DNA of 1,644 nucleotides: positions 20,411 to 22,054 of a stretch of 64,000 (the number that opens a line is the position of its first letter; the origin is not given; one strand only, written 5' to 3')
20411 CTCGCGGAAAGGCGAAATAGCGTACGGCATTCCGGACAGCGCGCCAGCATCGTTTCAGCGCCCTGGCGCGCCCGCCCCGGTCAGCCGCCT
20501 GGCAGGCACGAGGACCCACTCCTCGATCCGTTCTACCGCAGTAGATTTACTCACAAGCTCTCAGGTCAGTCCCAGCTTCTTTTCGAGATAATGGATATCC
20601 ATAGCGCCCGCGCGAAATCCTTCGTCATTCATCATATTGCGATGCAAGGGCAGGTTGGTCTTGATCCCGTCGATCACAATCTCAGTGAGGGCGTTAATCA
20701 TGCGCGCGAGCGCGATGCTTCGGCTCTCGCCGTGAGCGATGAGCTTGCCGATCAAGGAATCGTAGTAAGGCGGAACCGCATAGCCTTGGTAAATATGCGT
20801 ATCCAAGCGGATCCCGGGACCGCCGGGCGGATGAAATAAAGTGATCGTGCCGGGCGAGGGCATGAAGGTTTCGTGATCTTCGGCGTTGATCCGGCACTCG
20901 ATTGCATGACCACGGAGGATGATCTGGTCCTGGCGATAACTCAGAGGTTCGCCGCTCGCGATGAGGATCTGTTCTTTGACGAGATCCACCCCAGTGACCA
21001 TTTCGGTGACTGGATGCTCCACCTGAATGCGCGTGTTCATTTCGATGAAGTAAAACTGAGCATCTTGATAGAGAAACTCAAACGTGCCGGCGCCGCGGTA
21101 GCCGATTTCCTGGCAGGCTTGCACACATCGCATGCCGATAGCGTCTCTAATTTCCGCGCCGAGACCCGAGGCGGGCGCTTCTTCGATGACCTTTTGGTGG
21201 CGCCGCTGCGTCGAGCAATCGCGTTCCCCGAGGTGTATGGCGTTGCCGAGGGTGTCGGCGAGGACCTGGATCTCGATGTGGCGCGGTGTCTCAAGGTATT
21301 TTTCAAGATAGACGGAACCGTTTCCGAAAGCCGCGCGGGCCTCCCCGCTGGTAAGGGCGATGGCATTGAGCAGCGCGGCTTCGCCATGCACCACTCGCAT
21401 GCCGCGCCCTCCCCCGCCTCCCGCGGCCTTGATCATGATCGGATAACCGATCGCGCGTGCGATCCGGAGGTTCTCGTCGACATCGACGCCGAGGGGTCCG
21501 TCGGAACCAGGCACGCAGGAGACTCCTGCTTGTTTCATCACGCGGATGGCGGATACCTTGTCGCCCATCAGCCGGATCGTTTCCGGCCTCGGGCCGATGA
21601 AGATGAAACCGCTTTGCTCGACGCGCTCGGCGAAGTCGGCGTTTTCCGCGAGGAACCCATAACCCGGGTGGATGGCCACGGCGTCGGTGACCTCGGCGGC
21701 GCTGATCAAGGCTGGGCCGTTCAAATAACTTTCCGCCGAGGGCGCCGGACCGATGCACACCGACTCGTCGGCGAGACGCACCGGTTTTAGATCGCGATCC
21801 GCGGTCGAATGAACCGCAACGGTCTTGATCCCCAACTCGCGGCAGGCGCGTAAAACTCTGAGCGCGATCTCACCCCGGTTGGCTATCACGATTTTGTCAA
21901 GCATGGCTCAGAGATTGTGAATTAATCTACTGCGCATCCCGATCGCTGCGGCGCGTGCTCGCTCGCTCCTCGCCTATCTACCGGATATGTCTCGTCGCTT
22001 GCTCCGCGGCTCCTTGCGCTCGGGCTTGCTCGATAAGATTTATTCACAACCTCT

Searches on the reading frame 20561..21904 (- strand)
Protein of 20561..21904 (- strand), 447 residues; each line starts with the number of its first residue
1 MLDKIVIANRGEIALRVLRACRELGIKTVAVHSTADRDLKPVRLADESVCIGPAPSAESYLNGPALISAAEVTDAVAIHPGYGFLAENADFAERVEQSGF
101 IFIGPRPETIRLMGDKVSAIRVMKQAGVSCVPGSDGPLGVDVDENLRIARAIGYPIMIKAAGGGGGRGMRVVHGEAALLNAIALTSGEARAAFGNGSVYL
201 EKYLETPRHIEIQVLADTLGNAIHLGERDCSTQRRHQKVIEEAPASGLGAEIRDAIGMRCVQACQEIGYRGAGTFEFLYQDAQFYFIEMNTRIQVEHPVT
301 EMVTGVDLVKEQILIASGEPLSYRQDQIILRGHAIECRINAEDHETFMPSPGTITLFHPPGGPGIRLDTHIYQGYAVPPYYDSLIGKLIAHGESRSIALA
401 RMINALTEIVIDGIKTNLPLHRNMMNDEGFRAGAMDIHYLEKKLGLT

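Call 21: find_homologous_proteins(query=window:20561-21904:-, max_evalue=1e-100)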
Query window:20561-21904:- (447 aa): 8000 proteins with E <= 1e-100 among 8000 candidates; the best 120 are listed.
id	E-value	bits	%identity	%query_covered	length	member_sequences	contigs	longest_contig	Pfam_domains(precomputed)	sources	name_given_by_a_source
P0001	9.5e-297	1002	100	100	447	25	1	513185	PF02786.23,PF00289.29,PF02222.28,PF07478.19,PF02785.26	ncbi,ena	-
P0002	3.6e-290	980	98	100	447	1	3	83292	PF02786.23,PF00289.29,PF02222.28,PF07478.19,PF02785.26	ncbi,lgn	ncbi:MAG: acetyl-CoA carboxylase biotin carboxylase subunit [Gammaproteobacteria bacterium]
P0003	3.2e-278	941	94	100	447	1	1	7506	PF02786.23,PF00289.29,PF02222.28,PF07478.19,PF02785.26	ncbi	ncbi:MAG: acetyl-CoA carboxylase biotin carboxylase subunit [Gammaproteobacteria bacterium]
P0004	1.4e-266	902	-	-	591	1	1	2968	PF02786.23,PF00289.29,PF02222.28,PF02655.20,PF07478.19,PF02785.26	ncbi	-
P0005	1.1e-258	876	85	100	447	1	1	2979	PF02786.23,PF00289.29,PF02222.28,PF07478.19,PF02785.26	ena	-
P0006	1.3e-257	873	85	100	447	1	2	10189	PF02786.23,PF00289.29,PF02222.28,PF07478.19,PF02785.26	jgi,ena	-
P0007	3.1e-257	872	85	100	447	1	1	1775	PF02786.23,PF00289.29,PF02222.28,PF07478.19,PF02785.26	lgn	-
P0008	4.6e-256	868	84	100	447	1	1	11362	PF02786.23,PF00289.29,PF02222.28,PF07478.19,PF02785.26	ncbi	-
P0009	1.7e-255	866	85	100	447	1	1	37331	PF02786.23,PF00289.29,PF02222.28,PF07478.19,PF02785.26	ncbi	-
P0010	3.0e-255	865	84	100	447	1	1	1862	PF02786.23,PF00289.29,PF02222.28,PF07478.19,PF02785.26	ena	-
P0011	8.2e-255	864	84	100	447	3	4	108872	PF02786.23,PF00289.29,PF02222.28,PF07478.19,PF02785.26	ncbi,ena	-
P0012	8.6e-255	864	85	100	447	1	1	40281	PF02786.23,PF00289.29,PF02222.28,PF07478.19,PF02785.26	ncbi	ncbi:MAG: acetyl-CoA carboxylase biotin carboxylase subunit [Gammaproteobacteria bacterium]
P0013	1.2e-254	863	85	100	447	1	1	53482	PF02786.23,PF00289.29,PF02222.28,PF07478.19,PF02785.26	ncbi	-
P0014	1.4e-254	863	84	100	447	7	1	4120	PF02786.23,PF00289.29,PF02222.28,PF07478.19,PF02785.26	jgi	jgi:acetyl-CoA carboxylase biotin carboxylase subunit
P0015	4.0e-254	861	84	100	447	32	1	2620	PF02786.23,PF00289.29,PF02222.28,PF07478.19,PF02785.26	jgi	jgi:acetyl-CoA carboxylase, biotin carboxylase subunit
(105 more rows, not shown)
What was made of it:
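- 20561..21904 (-): accC (biotin carboxylase, 447 aa). The ATG is at 21904-21902. Homologues and Pfam domains in call 21.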

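Call 22: find_encoding_contigs(protein=P0001, flank=2500, max_places=4)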
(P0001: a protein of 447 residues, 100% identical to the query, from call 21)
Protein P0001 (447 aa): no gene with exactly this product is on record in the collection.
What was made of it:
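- Tried and rejected: A look-up of the window's own AccC protein found no record, so the source contig could not be fetched (call 22).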

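Call 23: find_encoding_contigs(protein=P0002, flank=2500, max_places=4)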
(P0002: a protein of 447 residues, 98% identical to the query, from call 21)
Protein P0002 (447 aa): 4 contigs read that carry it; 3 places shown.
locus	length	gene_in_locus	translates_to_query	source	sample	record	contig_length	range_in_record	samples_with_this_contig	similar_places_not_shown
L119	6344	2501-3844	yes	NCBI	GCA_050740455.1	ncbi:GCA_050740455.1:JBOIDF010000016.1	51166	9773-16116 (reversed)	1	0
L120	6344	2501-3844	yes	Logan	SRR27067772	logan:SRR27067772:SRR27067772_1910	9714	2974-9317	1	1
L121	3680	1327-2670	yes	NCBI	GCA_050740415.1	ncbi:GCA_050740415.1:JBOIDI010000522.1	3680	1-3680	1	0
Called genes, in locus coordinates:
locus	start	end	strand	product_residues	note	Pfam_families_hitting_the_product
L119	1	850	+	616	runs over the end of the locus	PF11412:DsbD_N, PF02683:DsbD_TM, PF00085:Thioredoxin (weak), PF13098:Thioredoxin_2, PF13899:Thioredoxin_7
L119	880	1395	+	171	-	PF00578:AhpC-TSA, PF08534:Redoxin, PF00255:GSHPx (weak), PF00085:Thioredoxin, PF13098:Thioredoxin_2 (weak), PF13905:Thioredoxin_8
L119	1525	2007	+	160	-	PF01220:DHquinase_II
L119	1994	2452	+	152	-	PF00364:Biotin_lipoyl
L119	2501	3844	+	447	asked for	PF00289:Biotin_carb_N, PF02786:CPSase_L_D2, PF02222:ATP-grasp (faint), PF07478:Dala_Dala_lig_C (weak), PF02785:Biotin_carb_C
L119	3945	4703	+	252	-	PF13717:Zn_ribbon_4, PF13719:Zn_ribbon_5, PF11906:DUF3426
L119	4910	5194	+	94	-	PF02954:HTH_8, PF13556:HTH_30 (weak)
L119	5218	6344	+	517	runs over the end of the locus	PF02142:MGS, PF01808:AICARFT_IMPCHas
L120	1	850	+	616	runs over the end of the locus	PF11412:DsbD_N, PF02683:DsbD_TM, PF00085:Thioredoxin (weak), PF13098:Thioredoxin_2, PF13899:Thioredoxin_7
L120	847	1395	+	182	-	PF00578:AhpC-TSA, PF08534:Redoxin, PF00255:GSHPx (weak), PF00085:Thioredoxin, PF13098:Thioredoxin_2 (weak), PF13905:Thioredoxin_8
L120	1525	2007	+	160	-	PF01220:DHquinase_II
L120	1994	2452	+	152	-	PF00364:Biotin_lipoyl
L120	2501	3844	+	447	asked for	PF00289:Biotin_carb_N, PF02786:CPSase_L_D2, PF02222:ATP-grasp (faint), PF07478:Dala_Dala_lig_C (weak), PF02785:Biotin_carb_C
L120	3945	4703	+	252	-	PF13717:Zn_ribbon_4, PF13719:Zn_ribbon_5, PF11906:DUF3426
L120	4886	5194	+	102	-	PF02954:HTH_8, PF13556:HTH_30 (weak)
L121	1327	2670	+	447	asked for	PF00289:Biotin_carb_N, PF02786:CPSase_L_D2, PF02222:ATP-grasp (faint), PF07478:Dala_Dala_lig_C (weak), PF02785:Biotin_carb_C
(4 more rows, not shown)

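Call 24: find_encoding_contigs(protein=P0003, flank=2500, max_places=4)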
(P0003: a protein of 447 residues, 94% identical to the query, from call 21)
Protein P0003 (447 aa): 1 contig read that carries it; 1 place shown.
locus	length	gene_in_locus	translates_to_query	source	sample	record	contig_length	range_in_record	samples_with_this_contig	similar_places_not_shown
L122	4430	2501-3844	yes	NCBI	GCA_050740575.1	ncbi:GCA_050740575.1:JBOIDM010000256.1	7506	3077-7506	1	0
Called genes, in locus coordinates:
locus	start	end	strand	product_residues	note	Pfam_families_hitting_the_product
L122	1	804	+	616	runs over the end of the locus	PF11412:DsbD_N, PF02683:DsbD_TM, PF00085:Thioredoxin (weak), PF13098:Thioredoxin_2, PF13899:Thioredoxin_7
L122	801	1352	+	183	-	PF00578:AhpC-TSA, PF08534:Redoxin, PF00255:GSHPx (weak), PF00085:Thioredoxin, PF13098:Thioredoxin_2 (weak), PF13905:Thioredoxin_8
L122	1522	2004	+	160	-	PF01220:DHquinase_II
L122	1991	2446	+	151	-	PF00364:Biotin_lipoyl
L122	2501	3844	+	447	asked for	PF00289:Biotin_carb_N, PF02222:ATP-grasp, PF02786:CPSase_L_D2, PF07478:Dala_Dala_lig_C (weak), PF02785:Biotin_carb_C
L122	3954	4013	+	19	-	PF13719:Zn_ribbon_5 (weak)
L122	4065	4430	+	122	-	PF11906:DUF3426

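Call 35: list_cluster_members(proteins=[P0001])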
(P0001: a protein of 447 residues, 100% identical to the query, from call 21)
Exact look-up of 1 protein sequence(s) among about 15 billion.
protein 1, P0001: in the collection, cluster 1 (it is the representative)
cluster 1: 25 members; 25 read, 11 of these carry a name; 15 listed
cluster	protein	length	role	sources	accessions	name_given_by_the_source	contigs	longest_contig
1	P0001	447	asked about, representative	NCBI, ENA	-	-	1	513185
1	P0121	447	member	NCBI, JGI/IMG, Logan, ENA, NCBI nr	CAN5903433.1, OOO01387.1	MAG: Biotin carboxylase [Chromatiales bacterium USCg_Taylor]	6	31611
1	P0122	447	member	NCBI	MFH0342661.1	MAG: acetyl-CoA carboxylase biotin carboxylase subunit [Chromatiales bacterium]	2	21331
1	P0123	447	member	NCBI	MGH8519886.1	MAG: acetyl-CoA carboxylase biotin carboxylase subunit [Gammaproteobacteria bacterium]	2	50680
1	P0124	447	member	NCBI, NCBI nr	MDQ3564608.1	MAG: acetyl-CoA carboxylase biotin carboxylase subunit [Pseudomonadota bacterium] | acetyl-CoA carboxylase biotin carboxylase subunit [Pseudomonadota bacterium]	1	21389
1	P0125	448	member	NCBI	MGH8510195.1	MAG: acetyl-CoA carboxylase biotin carboxylase subunit [Gammaproteobacteria bacterium]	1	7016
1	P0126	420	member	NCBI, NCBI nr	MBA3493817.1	MAG: acetyl-CoA carboxylase biotin carboxylase subunit [Gammaproteobacteria bacterium] | acetyl-CoA carboxylase biotin carboxylase subunit [Gammaproteobacteria bacterium]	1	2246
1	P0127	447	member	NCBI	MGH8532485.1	MAG: acetyl-CoA carboxylase biotin carboxylase subunit [Gammaproteobacteria bacterium]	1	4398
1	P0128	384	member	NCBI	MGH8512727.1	MAG: acetyl-CoA carboxylase biotin carboxylase subunit, partial [Gammaproteobacteria ...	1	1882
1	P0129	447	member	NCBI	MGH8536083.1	MAG: acetyl-CoA carboxylase biotin carboxylase subunit [Gammaproteobacteria bacterium]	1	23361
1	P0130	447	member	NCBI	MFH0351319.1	MAG: acetyl-CoA carboxylase biotin carboxylase subunit [Chromatiales bacterium]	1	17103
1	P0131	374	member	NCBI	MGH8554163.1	MAG: acetyl-CoA carboxylase biotin carboxylase subunit, partial [Gammaproteobacteria ...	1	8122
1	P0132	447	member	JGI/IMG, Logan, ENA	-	-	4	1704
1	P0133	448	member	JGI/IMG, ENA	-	-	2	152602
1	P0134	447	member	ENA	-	-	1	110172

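Call 36: find_encoding_contigs(protein=P0121, flank=1500, max_places=6)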
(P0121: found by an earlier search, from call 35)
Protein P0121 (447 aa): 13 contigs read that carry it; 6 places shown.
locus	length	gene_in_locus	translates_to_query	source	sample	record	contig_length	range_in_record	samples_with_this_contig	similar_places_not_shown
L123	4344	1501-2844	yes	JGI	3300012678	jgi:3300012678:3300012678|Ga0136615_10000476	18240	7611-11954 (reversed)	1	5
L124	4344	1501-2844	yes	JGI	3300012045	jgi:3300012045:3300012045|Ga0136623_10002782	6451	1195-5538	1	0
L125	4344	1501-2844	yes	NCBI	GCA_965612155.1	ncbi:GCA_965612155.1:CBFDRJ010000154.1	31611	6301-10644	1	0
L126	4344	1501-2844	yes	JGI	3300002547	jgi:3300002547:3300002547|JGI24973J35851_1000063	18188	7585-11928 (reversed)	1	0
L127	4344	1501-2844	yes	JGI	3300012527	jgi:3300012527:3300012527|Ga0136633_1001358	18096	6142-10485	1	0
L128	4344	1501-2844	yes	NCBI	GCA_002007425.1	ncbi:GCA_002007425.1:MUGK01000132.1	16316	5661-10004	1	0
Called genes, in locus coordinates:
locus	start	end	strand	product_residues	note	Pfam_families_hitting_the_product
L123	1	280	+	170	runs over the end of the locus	PF08534:Redoxin, PF00578:AhpC-TSA, PF00255:GSHPx (weak), PF13098:Thioredoxin_2 (weak), PF00085:Thioredoxin, PF13905:Thioredoxin_8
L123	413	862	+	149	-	PF01220:DHquinase_II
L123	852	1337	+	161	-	PF00364:Biotin_lipoyl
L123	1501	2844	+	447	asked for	PF00289:Biotin_carb_N, PF02786:CPSase_L_D2, PF02222:ATP-grasp (weak), PF07478:Dala_Dala_lig_C (weak), PF02785:Biotin_carb_C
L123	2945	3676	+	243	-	PF13717:Zn_ribbon_4, PF13719:Zn_ribbon_5, PF11906:DUF3426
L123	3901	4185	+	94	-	PF02954:HTH_8, PF13556:HTH_30 (weak)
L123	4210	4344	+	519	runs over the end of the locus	PF02142:MGS, PF01808:AICARFT_IMPCHas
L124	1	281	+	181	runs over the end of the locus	PF00578:AhpC-TSA, PF08534:Redoxin, PF00255:GSHPx (weak), PF00085:Thioredoxin, PF13098:Thioredoxin_2 (weak), PF13905:Thioredoxin_8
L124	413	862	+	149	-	PF01220:DHquinase_II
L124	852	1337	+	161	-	PF00364:Biotin_lipoyl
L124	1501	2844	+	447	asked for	PF00289:Biotin_carb_N, PF02786:CPSase_L_D2, PF02222:ATP-grasp (weak), PF07478:Dala_Dala_lig_C (weak), PF02785:Biotin_carb_C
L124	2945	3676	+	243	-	PF13717:Zn_ribbon_4, PF13719:Zn_ribbon_5, PF11906:DUF3426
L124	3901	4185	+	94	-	PF02954:HTH_8, PF13556:HTH_30 (weak)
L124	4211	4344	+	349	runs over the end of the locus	?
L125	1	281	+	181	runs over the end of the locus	PF00578:AhpC-TSA, PF08534:Redoxin, PF00255:GSHPx (weak), PF00085:Thioredoxin, PF13098:Thioredoxin_2 (weak), PF13905:Thioredoxin_8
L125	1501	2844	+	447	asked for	PF00289:Biotin_carb_N, PF02786:CPSase_L_D2, PF02222:ATP-grasp (weak), PF07478:Dala_Dala_lig_C (weak), PF02785:Biotin_carb_C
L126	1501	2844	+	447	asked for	PF00289:Biotin_carb_N, PF02786:CPSase_L_D2, PF02222:ATP-grasp (weak), PF07478:Dala_Dala_lig_C (weak), PF02785:Biotin_carb_C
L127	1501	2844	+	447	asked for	PF00289:Biotin_carb_N, PF02786:CPSase_L_D2, PF02222:ATP-grasp (weak), PF07478:Dala_Dala_lig_C (weak), PF02785:Biotin_carb_C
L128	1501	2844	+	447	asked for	PF00289:Biotin_carb_N, PF02786:CPSase_L_D2, PF02222:ATP-grasp (weak), PF07478:Dala_Dala_lig_C (weak), PF02785:Biotin_carb_C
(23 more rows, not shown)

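Call 37: find_encoding_contigs(protein=P0122, flank=1500, max_places=4)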
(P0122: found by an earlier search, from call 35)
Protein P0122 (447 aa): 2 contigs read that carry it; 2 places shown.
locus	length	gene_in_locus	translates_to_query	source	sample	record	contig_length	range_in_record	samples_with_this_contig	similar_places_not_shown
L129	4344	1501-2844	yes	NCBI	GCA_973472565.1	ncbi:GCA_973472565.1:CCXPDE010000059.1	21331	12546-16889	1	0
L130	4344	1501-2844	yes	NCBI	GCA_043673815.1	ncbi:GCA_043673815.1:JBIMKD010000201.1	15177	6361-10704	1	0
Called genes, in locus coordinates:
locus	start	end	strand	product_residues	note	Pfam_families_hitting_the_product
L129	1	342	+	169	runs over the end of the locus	PF00578:AhpC-TSA, PF08534:Redoxin, PF00255:GSHPx (weak), PF00085:Thioredoxin, PF13098:Thioredoxin_2 (faint), PF13905:Thioredoxin_8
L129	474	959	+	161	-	PF01220:DHquinase_II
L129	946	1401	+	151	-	PF00364:Biotin_lipoyl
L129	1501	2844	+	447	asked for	PF00289:Biotin_carb_N, PF02786:CPSase_L_D2, PF07478:Dala_Dala_lig_C (weak), PF02785:Biotin_carb_C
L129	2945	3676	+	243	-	PF13717:Zn_ribbon_4, PF13719:Zn_ribbon_5, PF11906:DUF3426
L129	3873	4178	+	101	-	PF02954:HTH_8, PF13556:HTH_30 (weak)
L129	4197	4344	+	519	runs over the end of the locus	PF02142:MGS, PF01808:AICARFT_IMPCHas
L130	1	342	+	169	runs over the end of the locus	PF00578:AhpC-TSA, PF08534:Redoxin, PF00255:GSHPx (weak), PF00085:Thioredoxin, PF13098:Thioredoxin_2 (weak), PF13905:Thioredoxin_8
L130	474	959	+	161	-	PF01220:DHquinase_II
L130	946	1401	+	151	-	PF00364:Biotin_lipoyl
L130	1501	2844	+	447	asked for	PF00289:Biotin_carb_N, PF02786:CPSase_L_D2, PF07478:Dala_Dala_lig_C (weak), PF02785:Biotin_carb_C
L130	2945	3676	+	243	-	PF13717:Zn_ribbon_4, PF13719:Zn_ribbon_5, PF11906:DUF3426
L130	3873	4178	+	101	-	PF02954:HTH_8, PF13556:HTH_30 (weak)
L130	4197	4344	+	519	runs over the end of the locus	PF02142:MGS, PF01808:AICARFT_IMPCHas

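Call 38: find_encoding_contigs(protein=P0123, flank=1500, max_places=4)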
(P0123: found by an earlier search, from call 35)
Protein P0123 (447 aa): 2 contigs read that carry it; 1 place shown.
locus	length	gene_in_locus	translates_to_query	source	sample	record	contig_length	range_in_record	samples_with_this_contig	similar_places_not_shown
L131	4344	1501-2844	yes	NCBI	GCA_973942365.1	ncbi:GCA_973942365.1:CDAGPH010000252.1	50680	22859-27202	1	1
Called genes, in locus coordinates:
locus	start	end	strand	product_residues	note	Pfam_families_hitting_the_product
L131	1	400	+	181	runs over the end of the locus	PF00578:AhpC-TSA, PF08534:Redoxin, PF00255:GSHPx (weak), PF00085:Thioredoxin (weak), PF13098:Thioredoxin_2 (weak), PF13905:Thioredoxin_8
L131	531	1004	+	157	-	PF01220:DHquinase_II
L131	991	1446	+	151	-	PF00364:Biotin_lipoyl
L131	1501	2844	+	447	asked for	PF00289:Biotin_carb_N, PF02786:CPSase_L_D2, PF02222:ATP-grasp (weak), PF07478:Dala_Dala_lig_C (weak), PF02785:Biotin_carb_C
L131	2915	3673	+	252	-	PF13717:Zn_ribbon_4, PF13719:Zn_ribbon_5, PF11906:DUF3426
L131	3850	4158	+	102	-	PF27465:Fis_N (faint), PF02954:HTH_8, PF13556:HTH_30 (weak)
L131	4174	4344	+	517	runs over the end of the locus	PF02142:MGS, PF01808:AICARFT_IMPCHas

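Call 49: find_encoding_contigs(protein=P0011, flank=1200, max_places=2)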
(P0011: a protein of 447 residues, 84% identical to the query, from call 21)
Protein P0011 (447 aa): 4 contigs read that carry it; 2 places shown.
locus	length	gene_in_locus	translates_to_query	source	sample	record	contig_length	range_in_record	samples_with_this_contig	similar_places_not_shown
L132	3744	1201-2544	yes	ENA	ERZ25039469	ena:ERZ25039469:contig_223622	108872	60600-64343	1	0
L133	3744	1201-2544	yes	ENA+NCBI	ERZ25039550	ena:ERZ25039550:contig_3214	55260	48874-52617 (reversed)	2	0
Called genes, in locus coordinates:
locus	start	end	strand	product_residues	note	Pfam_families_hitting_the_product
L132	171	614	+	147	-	PF01220:DHquinase_II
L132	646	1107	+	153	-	PF00364:Biotin_lipoyl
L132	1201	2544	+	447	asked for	PF00289:Biotin_carb_N, PF02222:ATP-grasp (weak), PF02786:CPSase_L_D2, PF07478:Dala_Dala_lig_C (faint), PF02785:Biotin_carb_C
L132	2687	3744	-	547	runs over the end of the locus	PF00118:Cpn60_TCP1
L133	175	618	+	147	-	PF01220:DHquinase_II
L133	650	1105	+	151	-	PF00364:Biotin_lipoyl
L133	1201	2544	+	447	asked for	PF00289:Biotin_carb_N, PF02222:ATP-grasp (weak), PF02786:CPSase_L_D2, PF07478:Dala_Dala_lig_C (faint), PF02785:Biotin_carb_C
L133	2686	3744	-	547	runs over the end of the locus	PF00118:Cpn60_TCP1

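Call 50: find_encoding_contigs(protein=P0013, flank=1200, max_places=2)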
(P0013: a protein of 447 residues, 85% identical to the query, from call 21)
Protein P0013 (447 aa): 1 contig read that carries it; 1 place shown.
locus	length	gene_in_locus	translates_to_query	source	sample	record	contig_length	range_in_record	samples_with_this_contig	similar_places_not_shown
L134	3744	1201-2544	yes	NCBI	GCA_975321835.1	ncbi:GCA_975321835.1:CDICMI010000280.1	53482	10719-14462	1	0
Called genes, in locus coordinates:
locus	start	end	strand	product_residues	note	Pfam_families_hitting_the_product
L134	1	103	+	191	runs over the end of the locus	PF00578:AhpC-TSA, PF08534:Redoxin, PF00085:Thioredoxin (weak), PF13905:Thioredoxin_8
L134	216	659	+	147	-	PF01220:DHquinase_II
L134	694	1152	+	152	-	PF25984:BSH_YknX (faint), PF00364:Biotin_lipoyl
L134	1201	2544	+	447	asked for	PF00289:Biotin_carb_N, PF02222:ATP-grasp, PF02786:CPSase_L_D2, PF07478:Dala_Dala_lig_C (weak), PF02785:Biotin_carb_C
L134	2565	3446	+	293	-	PF06325:PrmA, PF05175:MTS (weak), PF08241:Methyltransf_11 (weak), PF13649:Methyltransf_25, PF13847:Methyltransf_31 (weak)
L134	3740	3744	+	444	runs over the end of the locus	PF05580:Peptidase_S55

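Call 57: find_encoding_contigs(protein=P0133, flank=1200, max_places=3)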
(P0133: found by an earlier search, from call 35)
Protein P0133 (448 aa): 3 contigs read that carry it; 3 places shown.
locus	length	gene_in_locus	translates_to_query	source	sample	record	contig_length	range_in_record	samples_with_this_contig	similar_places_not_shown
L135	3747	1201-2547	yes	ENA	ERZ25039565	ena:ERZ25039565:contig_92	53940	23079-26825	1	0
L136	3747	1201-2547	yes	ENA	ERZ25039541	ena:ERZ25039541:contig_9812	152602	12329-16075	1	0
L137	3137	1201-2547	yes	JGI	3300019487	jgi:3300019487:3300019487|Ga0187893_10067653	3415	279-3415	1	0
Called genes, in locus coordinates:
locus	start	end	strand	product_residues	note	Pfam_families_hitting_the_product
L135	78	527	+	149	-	PF01220:DHquinase_II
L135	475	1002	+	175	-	PF00364:Biotin_lipoyl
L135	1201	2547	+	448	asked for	PF00289:Biotin_carb_N, PF02786:CPSase_L_D2, PF02222:ATP-grasp (weak), PF07478:Dala_Dala_lig_C (weak), PF02785:Biotin_carb_C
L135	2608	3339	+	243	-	PF13717:Zn_ribbon_4, PF13719:Zn_ribbon_5, PF11906:DUF3426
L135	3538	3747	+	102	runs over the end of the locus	PF02954:HTH_8, PF13556:HTH_30 (weak)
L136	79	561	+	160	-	PF01220:DHquinase_II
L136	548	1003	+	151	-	PF00364:Biotin_lipoyl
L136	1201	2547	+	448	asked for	PF00289:Biotin_carb_N, PF02786:CPSase_L_D2, PF02222:ATP-grasp (weak), PF07478:Dala_Dala_lig_C (weak), PF02785:Biotin_carb_C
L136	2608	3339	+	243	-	PF13717:Zn_ribbon_4, PF13719:Zn_ribbon_5, PF11906:DUF3426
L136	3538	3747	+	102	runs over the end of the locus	PF02954:HTH_8, PF13556:HTH_30 (weak)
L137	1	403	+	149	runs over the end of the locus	PF01220:DHquinase_II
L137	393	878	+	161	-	PF00364:Biotin_lipoyl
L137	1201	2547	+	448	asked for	PF00289:Biotin_carb_N, PF02786:CPSase_L_D2, PF02222:ATP-grasp (weak), PF07478:Dala_Dala_lig_C (weak), PF02785:Biotin_carb_C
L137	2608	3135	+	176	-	?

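Call 58: find_encoding_contigs(protein=P0134, flank=1200, max_places=3)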
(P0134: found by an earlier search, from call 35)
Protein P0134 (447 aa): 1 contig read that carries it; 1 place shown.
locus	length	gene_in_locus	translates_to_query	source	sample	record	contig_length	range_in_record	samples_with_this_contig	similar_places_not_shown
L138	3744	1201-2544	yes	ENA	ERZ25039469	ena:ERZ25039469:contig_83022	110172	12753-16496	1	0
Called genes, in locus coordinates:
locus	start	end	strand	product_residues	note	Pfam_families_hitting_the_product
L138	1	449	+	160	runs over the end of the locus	PF01220:DHquinase_II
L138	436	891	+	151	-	PF00364:Biotin_lipoyl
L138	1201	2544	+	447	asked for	PF00289:Biotin_carb_N, PF02786:CPSase_L_D2, PF02222:ATP-grasp (faint), PF07478:Dala_Dala_lig_C (weak), PF02785:Biotin_carb_C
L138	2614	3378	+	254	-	PF13717:Zn_ribbon_4, PF13719:Zn_ribbon_5, PF11906:DUF3426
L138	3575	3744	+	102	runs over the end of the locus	PF02954:HTH_8, PF13556:HTH_30 (weak)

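Call 59: find_encoding_contigs(protein=P0130, flank=1200, max_places=3)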
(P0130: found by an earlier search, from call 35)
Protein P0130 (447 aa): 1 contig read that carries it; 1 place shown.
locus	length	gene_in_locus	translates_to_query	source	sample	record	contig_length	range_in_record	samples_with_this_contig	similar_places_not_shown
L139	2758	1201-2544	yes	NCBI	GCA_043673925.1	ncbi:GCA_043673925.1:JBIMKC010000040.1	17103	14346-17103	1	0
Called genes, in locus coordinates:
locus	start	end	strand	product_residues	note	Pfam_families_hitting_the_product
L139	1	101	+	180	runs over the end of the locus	PF00578:AhpC-TSA, PF08534:Redoxin, PF00255:GSHPx (weak), PF00085:Thioredoxin, PF13098:Thioredoxin_2 (weak), PF13905:Thioredoxin_8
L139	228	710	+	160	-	PF01220:DHquinase_II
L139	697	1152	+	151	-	PF00364:Biotin_lipoyl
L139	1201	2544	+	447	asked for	PF00289:Biotin_carb_N, PF02786:CPSase_L_D2, PF02222:ATP-grasp (faint), PF07478:Dala_Dala_lig_C (weak), PF02785:Biotin_carb_C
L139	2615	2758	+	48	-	PF13717:Zn_ribbon_4, PF13719:Zn_ribbon_5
